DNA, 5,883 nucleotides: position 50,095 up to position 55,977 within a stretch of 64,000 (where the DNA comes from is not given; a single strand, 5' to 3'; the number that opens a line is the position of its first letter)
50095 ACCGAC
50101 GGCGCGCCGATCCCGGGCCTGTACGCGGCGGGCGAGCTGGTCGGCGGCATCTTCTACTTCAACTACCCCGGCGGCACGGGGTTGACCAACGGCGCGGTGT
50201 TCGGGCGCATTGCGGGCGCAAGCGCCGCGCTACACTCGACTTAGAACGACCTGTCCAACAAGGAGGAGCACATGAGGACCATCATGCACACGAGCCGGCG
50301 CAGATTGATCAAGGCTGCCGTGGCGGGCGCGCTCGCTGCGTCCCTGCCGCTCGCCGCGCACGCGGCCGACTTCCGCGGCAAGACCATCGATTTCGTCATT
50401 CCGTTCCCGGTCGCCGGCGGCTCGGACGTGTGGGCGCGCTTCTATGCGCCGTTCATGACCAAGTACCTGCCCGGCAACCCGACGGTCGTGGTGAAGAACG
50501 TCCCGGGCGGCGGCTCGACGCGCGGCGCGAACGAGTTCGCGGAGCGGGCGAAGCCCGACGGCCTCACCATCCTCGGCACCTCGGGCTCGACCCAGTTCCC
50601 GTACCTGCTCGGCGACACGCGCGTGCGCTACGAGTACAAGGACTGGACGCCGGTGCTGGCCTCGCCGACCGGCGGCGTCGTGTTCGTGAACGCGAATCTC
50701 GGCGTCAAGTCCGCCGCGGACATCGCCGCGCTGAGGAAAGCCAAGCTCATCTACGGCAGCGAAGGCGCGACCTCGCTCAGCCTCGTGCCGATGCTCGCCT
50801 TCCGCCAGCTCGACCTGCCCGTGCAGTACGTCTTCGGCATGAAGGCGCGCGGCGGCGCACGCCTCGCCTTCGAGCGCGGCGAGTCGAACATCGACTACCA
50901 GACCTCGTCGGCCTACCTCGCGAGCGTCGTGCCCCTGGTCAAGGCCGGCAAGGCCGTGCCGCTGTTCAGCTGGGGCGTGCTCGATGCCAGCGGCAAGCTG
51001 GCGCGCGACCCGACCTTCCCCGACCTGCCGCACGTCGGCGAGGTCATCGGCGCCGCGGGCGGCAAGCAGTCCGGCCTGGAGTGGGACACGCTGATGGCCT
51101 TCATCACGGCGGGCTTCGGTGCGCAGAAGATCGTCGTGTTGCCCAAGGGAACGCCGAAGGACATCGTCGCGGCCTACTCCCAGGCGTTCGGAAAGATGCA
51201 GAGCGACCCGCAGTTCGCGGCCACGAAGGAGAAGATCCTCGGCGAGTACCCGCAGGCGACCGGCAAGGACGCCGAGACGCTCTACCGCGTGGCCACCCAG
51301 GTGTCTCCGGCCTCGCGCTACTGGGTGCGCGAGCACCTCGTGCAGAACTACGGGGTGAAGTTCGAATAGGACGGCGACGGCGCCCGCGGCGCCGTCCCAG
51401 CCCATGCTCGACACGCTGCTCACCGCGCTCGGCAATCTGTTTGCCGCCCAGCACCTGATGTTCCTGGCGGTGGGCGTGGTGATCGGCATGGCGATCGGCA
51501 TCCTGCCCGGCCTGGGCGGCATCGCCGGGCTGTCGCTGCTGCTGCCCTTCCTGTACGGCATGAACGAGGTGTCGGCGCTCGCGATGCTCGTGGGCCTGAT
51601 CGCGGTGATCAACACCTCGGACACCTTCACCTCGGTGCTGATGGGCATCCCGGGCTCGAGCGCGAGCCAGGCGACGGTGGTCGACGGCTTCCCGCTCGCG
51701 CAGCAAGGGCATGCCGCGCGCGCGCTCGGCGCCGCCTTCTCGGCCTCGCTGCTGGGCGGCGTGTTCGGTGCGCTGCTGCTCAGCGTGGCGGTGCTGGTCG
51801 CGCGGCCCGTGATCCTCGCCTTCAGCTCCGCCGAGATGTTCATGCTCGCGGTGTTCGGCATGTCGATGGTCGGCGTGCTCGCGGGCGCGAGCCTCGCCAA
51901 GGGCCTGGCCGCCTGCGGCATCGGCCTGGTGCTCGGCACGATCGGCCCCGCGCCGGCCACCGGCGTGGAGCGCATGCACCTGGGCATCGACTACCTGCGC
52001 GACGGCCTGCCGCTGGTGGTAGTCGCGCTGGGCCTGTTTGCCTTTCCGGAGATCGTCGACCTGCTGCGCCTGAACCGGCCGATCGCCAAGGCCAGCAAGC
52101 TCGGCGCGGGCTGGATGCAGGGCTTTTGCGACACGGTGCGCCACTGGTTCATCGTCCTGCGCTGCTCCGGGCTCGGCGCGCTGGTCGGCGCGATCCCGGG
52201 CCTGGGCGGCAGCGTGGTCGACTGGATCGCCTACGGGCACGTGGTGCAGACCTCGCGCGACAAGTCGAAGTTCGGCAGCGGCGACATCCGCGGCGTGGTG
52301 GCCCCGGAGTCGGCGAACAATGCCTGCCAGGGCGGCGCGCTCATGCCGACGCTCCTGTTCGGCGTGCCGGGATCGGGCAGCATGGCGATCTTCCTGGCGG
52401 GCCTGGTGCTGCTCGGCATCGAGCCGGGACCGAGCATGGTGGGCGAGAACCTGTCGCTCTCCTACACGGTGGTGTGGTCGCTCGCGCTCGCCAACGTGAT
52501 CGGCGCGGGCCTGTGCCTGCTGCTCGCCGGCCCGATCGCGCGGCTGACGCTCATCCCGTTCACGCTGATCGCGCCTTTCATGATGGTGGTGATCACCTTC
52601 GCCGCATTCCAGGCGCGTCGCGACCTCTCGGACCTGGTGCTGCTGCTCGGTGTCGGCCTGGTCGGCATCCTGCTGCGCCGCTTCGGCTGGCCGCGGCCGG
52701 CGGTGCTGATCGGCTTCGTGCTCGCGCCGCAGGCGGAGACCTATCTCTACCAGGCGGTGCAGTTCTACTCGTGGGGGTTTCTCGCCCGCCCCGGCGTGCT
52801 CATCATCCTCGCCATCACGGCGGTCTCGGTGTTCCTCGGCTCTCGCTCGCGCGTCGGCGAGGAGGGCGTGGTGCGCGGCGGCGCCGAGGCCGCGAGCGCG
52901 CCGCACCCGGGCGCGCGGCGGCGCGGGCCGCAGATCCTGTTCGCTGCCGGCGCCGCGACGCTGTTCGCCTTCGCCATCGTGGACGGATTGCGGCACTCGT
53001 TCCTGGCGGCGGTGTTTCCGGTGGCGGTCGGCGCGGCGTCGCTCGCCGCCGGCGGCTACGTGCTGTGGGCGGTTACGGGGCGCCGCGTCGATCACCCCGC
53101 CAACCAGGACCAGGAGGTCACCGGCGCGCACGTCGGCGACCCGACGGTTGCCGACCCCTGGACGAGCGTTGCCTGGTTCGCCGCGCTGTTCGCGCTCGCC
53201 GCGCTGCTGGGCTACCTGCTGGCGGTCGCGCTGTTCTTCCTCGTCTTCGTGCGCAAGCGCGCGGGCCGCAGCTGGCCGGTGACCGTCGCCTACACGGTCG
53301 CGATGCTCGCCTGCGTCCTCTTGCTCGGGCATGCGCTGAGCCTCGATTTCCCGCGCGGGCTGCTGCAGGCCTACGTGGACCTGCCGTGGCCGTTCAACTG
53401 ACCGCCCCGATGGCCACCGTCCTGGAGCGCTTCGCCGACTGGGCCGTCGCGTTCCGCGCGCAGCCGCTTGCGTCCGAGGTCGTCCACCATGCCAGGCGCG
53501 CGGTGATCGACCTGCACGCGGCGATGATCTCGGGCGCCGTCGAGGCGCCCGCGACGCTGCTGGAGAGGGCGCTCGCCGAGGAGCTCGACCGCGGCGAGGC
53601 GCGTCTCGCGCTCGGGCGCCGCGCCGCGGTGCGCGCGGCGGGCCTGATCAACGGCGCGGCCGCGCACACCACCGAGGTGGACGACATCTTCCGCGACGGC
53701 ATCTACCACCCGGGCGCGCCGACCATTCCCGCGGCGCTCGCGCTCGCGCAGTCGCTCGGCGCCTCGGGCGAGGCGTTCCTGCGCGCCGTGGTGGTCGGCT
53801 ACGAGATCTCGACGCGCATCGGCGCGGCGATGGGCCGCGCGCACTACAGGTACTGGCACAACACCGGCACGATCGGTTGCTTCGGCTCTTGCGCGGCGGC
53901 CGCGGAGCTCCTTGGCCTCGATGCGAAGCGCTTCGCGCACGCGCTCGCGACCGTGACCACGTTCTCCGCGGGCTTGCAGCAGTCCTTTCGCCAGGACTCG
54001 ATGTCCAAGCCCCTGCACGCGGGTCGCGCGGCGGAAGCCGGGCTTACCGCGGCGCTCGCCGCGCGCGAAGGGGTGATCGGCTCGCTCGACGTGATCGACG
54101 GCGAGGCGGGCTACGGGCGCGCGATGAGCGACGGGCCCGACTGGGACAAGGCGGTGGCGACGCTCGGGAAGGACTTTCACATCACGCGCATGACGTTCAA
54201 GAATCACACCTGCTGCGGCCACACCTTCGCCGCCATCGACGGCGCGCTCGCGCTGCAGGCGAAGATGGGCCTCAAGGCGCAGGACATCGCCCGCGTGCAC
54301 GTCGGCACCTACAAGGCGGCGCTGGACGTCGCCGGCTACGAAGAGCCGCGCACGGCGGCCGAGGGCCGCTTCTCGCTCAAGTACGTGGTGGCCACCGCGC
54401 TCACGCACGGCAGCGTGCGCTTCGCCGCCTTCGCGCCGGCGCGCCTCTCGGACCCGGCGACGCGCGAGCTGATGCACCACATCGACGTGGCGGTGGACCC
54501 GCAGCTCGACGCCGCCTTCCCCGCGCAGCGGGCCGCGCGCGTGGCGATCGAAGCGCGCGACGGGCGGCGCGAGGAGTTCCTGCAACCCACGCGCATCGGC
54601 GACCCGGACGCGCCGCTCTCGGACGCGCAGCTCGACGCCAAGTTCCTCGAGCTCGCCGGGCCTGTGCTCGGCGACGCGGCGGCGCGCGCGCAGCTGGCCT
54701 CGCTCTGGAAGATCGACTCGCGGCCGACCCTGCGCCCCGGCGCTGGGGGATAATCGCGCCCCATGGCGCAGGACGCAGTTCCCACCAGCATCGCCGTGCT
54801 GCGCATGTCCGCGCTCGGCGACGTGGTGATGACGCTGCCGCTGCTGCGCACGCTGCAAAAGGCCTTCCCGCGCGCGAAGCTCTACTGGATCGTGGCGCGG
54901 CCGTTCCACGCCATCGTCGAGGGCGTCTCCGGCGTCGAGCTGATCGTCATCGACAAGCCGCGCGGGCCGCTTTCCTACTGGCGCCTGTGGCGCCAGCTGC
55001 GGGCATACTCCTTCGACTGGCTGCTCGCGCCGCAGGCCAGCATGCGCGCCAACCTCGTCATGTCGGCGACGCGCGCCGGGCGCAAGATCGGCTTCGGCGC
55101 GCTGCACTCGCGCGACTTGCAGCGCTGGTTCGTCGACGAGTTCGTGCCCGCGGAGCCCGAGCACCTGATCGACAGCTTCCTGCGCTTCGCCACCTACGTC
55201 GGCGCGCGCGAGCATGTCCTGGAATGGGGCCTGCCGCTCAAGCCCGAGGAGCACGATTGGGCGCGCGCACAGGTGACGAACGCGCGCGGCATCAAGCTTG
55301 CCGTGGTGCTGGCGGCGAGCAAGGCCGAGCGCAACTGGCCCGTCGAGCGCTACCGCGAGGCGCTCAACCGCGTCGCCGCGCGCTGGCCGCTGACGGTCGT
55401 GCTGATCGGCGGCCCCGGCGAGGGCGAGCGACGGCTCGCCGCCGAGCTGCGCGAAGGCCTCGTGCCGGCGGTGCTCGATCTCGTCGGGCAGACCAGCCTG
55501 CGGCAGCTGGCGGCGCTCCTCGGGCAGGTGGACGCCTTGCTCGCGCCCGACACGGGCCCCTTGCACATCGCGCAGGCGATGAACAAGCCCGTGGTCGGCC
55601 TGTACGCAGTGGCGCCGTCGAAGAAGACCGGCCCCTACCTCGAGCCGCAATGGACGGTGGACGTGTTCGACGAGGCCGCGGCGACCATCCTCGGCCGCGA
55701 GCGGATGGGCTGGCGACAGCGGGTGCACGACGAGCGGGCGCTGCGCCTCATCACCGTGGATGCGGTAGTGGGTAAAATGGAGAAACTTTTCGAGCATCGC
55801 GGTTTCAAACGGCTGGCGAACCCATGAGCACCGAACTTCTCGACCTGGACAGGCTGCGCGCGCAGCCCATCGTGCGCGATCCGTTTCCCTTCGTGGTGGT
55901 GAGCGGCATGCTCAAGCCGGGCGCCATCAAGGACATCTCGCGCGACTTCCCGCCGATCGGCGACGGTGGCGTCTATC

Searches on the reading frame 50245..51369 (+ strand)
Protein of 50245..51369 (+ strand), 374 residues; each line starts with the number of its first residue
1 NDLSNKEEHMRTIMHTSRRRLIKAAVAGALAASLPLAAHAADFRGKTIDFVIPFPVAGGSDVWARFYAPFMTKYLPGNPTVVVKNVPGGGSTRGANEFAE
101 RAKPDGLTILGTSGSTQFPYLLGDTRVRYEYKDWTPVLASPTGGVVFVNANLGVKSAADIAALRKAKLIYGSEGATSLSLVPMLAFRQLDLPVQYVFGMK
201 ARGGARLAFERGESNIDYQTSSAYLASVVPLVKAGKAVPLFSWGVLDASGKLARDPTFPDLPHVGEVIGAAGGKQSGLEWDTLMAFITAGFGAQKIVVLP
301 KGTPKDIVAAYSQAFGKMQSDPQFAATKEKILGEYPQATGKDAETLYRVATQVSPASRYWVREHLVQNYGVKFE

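Call 35: search_protein_families(library=pfam, proteins=[window:50245-51369:+], max_evalue=0.00001)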
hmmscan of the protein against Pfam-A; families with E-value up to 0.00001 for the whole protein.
window:50245-51369:+ (374 aa): 1 family
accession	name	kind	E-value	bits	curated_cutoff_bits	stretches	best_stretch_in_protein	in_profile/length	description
PF03401.19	TctC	-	2.3e-09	37.6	27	1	79-326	15-237/274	Tripartite tricarboxylate transporter family receptor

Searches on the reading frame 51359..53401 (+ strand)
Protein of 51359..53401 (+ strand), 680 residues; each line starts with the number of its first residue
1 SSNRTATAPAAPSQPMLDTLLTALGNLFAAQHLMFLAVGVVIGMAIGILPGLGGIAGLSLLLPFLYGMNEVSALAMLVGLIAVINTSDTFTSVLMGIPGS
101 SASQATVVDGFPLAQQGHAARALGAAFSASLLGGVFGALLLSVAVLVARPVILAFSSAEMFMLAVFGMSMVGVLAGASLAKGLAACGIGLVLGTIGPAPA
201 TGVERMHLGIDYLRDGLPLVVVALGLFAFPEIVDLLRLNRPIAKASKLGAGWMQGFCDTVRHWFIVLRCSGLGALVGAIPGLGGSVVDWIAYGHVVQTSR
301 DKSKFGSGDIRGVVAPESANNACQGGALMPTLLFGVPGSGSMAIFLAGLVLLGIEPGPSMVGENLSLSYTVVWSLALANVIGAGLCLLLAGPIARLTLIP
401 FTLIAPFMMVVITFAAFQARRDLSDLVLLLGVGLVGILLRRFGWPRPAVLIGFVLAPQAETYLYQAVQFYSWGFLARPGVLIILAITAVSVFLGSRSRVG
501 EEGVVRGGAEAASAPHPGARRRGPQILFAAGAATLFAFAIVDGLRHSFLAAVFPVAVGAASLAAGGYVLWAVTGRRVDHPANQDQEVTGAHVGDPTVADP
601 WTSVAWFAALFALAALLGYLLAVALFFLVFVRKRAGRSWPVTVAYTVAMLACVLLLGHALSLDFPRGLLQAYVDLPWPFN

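Call 35: search_protein_families(library=pfam, proteins=[window:51359-53401:+], max_evalue=0.00001)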
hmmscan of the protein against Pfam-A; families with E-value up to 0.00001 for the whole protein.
window:51359-53401:+ (680 aa): 1 family
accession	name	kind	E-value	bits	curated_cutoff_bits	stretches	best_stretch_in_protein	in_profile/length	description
PF01970.21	TctA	-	1.3e-116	390.2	28.9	1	33-450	1-422/423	Tripartite tricarboxylate transporter TctA family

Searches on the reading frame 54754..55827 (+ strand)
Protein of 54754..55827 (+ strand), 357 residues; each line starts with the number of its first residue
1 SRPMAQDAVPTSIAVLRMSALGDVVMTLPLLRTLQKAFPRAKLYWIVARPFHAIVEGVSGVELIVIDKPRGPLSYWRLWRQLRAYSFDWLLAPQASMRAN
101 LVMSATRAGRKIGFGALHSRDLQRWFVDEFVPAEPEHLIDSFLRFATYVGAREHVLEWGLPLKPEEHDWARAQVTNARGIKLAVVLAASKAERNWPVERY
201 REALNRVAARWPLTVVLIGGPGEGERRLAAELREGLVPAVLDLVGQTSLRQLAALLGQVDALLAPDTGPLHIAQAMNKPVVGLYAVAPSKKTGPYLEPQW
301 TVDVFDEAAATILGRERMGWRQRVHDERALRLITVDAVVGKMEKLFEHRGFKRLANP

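Call 35: search_protein_families(library=pfam, proteins=[window:54754-55827:+], max_evalue=0.00001)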
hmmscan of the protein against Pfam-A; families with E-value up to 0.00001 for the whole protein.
window:54754-55827:+ (357 aa): 1 family
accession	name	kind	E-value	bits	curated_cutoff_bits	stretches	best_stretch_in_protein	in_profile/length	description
PF01075.23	Glyco_transf_9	-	4.2e-36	125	22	1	76-302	2-227/247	Glycosyltransferase family 9 (heptosyltransferase)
